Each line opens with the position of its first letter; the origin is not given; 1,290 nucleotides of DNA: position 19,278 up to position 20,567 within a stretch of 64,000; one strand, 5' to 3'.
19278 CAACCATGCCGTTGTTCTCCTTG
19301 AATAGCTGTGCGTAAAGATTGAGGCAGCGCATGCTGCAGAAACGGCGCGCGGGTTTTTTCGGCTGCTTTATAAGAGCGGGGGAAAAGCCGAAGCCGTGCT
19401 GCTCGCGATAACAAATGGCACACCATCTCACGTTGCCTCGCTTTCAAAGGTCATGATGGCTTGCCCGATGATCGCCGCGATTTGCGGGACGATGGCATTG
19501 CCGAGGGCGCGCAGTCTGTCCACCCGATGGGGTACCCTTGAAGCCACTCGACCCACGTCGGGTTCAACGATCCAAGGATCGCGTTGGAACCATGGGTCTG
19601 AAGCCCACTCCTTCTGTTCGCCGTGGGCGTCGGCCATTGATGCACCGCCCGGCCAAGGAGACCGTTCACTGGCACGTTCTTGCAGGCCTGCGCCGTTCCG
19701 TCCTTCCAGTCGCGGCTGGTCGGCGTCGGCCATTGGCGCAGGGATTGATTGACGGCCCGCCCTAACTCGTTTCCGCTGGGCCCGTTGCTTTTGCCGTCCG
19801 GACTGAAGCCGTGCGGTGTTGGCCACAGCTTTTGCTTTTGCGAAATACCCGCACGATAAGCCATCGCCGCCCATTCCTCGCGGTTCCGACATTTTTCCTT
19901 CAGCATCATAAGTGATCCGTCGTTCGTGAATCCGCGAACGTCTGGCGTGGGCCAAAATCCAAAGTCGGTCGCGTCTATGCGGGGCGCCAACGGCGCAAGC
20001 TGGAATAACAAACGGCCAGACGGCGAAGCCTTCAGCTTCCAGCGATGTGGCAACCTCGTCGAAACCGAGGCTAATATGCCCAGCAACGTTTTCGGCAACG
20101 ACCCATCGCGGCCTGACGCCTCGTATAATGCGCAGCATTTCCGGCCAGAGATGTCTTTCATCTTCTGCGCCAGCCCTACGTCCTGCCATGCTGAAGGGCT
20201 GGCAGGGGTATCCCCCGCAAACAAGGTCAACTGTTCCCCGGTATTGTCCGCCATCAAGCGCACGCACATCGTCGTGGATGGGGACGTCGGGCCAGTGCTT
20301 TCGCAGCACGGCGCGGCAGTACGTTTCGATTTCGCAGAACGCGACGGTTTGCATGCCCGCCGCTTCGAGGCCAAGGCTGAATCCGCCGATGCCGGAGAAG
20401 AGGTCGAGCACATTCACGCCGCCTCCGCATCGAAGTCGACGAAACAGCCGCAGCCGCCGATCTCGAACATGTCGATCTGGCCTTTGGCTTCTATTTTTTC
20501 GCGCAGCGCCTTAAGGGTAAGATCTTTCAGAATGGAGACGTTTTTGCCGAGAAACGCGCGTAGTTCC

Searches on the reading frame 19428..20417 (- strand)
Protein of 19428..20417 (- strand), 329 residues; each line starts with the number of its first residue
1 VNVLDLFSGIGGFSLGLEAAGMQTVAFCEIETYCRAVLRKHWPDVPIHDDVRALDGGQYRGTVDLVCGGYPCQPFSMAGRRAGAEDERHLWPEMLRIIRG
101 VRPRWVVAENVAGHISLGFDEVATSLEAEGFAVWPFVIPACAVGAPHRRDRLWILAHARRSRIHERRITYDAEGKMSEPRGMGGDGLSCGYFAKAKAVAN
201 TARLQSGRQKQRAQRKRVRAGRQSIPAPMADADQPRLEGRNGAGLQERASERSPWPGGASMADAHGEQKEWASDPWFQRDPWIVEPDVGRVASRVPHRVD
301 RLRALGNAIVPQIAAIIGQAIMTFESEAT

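Call 14: search_protein_families(library=phrogs, proteins=[window:19428-20417:-], max_evalue=0.001)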
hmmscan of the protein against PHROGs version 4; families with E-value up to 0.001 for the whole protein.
window:19428-20417:- (329 aa): 7 families
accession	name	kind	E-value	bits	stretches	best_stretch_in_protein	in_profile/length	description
phrog_363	-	other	1.2e-85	288.5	1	1-326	54-317/327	DNA methyltransferase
phrog_116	-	other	6.1e-59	201.1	1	1-165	208-380/779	DNA methyltransferase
phrog_32758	-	other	6.1e-19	69.3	2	280-322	104-148/154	DNA methyltransferase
phrog_5999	-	other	5.1e-18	66.1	1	3-84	5-90/109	DNA methyltransferase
phrog_36267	-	other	1.4e-12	48.6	1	1-56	1-56/151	DNA methyltransferase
phrog_29583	-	other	5.7e-10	39.5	1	43-118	59-135/468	DNA methyltransferase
phrog_864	-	DNA, RNA and nucleotide metabolism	0.00013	21.6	1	61-117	694-751/1064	DNA primase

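Call 65: search_protein_families(library=pfam, proteins=[window:19428-20417:-, window:19451-20413:-], max_evalue=0.1)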
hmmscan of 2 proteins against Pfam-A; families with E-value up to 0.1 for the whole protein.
window:19428-20417:- (329 aa): 1 family
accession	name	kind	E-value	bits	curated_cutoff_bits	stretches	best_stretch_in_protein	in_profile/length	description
PF00145.23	DNA_methylase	-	2e-40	139.7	22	1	1-164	1-168/324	C-5 cytosine-specific DNA methylase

window:19451-20413:- (320 aa): 0 families

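Call 66: search_protein_families(library=phrogs, proteins=[window:19451-20413:-], max_evalue=0.01)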
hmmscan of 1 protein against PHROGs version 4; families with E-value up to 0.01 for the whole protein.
window:19451-20413:- (320 aa): 4 families
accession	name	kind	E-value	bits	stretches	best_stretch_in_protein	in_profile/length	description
phrog_1008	-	other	7.8e-33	115.2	3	57-165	33-146/329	DNA methyltransferase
phrog_26627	-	unknown function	1.9e-06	29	1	281-303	33-55/71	-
phrog_31772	-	other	0.00011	23.5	1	204-315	18-144/145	DNA methyltransferase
phrog_27243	-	unknown function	0.00033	21.5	1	282-306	179-203/248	-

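Call 68: search_dna_similar(query=window:19451-20413:-, collection=phages, mode=protein, max_rows=12)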
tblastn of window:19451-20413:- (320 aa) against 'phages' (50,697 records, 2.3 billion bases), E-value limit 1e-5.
Records with a match: 85; places in all: 85; records where one place covers at least 80% of the query: 3.
Best place of each record, by identity: 60-80% 2; <60% 83.
By first word of the organism name: Paenibacillus 48; Klebsiella 11; Bacteriophage 4; Escherichia 4; Lacticaseibacillus 3; Salmonella 3; Phage 2; Caudoviricetes 2; Komagataeibacter 2; Lactobacillus 2; and 3 more.
By host as written in the record: Paenibacillus larvae 26; Paenibacillus larvae ATCC 9545 17; Klebsiella pneumoniae 6; - 5; Paenibacillus larvae NW6 4; Escherichia coli O18:K1:H7 3; Klebsiella pneumoniae YMC16/01/N133 2; Paenibacillus larvae NRRL 2605 2; and 15 more.
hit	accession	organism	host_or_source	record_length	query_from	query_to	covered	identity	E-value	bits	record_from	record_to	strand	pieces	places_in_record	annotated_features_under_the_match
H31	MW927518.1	Paenibacillus phage Mock2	Paenibacillus larvae NW6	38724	38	301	83%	30.2%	3e-18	91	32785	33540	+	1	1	deoxycytosine methyltransferase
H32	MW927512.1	Paenibacillus phage Bert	Paenibacillus larvae ATCC 9545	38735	38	301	83%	30.2%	3e-18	91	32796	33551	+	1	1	deoxycytosine methyltransferase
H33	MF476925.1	Klebsiella phage YMC16/01/N133_KPN_BP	Klebsiella pneumoniae YMC16/01/N133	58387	53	301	78%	31.8%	9e-16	84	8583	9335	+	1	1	putative methyltransferase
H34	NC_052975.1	Klebsiella phage YMC16/01/N133_KPN_BP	Klebsiella pneumoniae YMC16/01/N133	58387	53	301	78%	31.8%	9e-16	84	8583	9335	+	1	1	DNA methyltransferase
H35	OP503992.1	Paenibacillus phage vB_PlaS-1/A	Paenibacillus larvae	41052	60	301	76%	31.4%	3e-17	89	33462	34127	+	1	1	DNA cytosine methyltransferase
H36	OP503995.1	Paenibacillus phage vB_PlaS-5/A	Paenibacillus larvae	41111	60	301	76%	31.4%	3e-17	89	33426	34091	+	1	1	DNA cytosine methyltransferase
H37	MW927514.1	Paenibacillus phage Fitz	Paenibacillus larvae ATCC 9545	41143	60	301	76%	31.4%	3e-17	89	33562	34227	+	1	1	deoxycytosine methyltransferase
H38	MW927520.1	Paenibacillus phage Newport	Paenibacillus larvae ATCC 9545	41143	60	301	76%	31.4%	3e-17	89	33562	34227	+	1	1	deoxycytosine methyltransferase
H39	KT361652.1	Paenibacillus phage Xenia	Paenibacillus larvae NRRL 2605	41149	60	301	76%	31.4%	3e-17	89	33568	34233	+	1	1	DNA-cytosine methyltransferase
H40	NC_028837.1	Paenibacillus phage Xenia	Paenibacillus larvae NRRL 2605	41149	60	301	76%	31.4%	3e-17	89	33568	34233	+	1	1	DNA methyltransferase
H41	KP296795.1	Paenibacillus phage Shelly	Paenibacillus larvae ATCC 9545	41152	60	301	76%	31.4%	3e-17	89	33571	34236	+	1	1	DNA-cytosine methyltransferase | hypothetical protein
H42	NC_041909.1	Paenibacillus phage Shelly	Paenibacillus larvae ATCC 9545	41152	60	301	76%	31.4%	3e-17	89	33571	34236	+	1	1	DNA methyltransferase (x2)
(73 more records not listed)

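Call 69: get_annotated_region(hit=H40, flank=1500)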
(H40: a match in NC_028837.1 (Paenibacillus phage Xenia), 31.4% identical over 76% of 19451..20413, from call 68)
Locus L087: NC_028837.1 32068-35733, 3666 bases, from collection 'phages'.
description: Paenibacillus phage Xenia, complete genome.
organism: Paenibacillus phage Xenia (NCBI taxid 1636263)
taxonomy: Viruses; Duplodnaviria; Heunggongvirae; Uroviricota; Caudoviricetes; Fernvirus; Fernvirus shelly
host: Paenibacillus larvae NRRL 2605; source: -; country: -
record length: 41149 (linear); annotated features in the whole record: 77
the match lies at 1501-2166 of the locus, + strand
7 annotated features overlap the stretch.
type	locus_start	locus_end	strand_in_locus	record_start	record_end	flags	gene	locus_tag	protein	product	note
CDS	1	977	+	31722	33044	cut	-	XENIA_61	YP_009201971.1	DnaB-like replicative helicase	-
CDS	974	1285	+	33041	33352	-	-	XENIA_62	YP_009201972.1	hypothetical protein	-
CDS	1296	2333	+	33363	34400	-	-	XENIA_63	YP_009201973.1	DNA methyltransferase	-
CDS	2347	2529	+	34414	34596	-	-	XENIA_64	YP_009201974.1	hypothetical protein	-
CDS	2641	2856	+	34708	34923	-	-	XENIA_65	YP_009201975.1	hypothetical protein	-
CDS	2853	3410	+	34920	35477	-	-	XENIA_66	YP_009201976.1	RuvC-like Holliday junction resolvase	-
CDS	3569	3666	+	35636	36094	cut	-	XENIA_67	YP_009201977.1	hypothetical protein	-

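Call 73: get_annotated_region(hit=H42, flank=500)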
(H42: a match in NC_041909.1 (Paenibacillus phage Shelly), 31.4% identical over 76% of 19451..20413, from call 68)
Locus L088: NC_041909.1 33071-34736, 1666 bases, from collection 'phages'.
description: Bacteriophage Shelly, complete genome.
organism: Paenibacillus phage Shelly (NCBI taxid 1589754)
taxonomy: Viruses; Duplodnaviria; Heunggongvirae; Uroviricota; Caudoviricetes; Fernvirus; Fernvirus shelly
host: Paenibacillus larvae ATCC 9545; source: AFB diseased bee hive; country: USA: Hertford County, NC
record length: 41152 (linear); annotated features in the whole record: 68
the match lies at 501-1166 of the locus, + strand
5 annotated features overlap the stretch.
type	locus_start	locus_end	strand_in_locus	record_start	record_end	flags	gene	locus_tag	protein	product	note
CDS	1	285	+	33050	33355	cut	-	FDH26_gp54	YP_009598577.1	hypothetical protein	Hypothetical Protein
CDS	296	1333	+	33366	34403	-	-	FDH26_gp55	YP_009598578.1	DNA methyltransferase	DNA-cytosine methyltransferase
CDS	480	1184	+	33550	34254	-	-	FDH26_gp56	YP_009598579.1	DNA methyltransferase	g55 internal gene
CDS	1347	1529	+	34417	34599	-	-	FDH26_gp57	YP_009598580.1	hypothetical protein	Hypothetical Protein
CDS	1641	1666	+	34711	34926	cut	-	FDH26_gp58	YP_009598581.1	hypothetical protein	Hypothetical Protein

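Call 76: find_homologous_proteins(query=window:19451-20413:-, max_evalue=0.001)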
Query window:19451-20413:- (320 aa): 4775 proteins with E <= 0.001 among 8000 candidates; the best 120 are listed.
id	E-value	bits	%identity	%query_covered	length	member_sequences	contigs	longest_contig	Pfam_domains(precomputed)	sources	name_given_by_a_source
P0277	2.9e-215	732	100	100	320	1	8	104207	-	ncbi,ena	-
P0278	1.2e-178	612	86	100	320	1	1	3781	-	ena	-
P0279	4.3e-102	360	58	100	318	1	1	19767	-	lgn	-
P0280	7.8e-98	346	57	100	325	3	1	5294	-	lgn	-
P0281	5.5e-96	340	50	100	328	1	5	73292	-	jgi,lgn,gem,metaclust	metaclust:\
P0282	9.9e-96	339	50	100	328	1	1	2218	-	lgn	-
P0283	3.9e-88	314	54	100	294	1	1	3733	-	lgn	-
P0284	1.8e-86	309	53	100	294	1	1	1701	-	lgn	-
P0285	1.3e-81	293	55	77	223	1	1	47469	-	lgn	-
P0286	3.4e-73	265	52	75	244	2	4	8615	-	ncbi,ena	-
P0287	9.5e-73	263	42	95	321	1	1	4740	-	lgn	-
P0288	5.2e-70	254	49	94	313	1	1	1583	-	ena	-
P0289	5.8e-67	244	46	56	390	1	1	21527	-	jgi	-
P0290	6.4e-62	228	64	53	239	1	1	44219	-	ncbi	-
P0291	1.4e-59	220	46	100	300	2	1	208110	-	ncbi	-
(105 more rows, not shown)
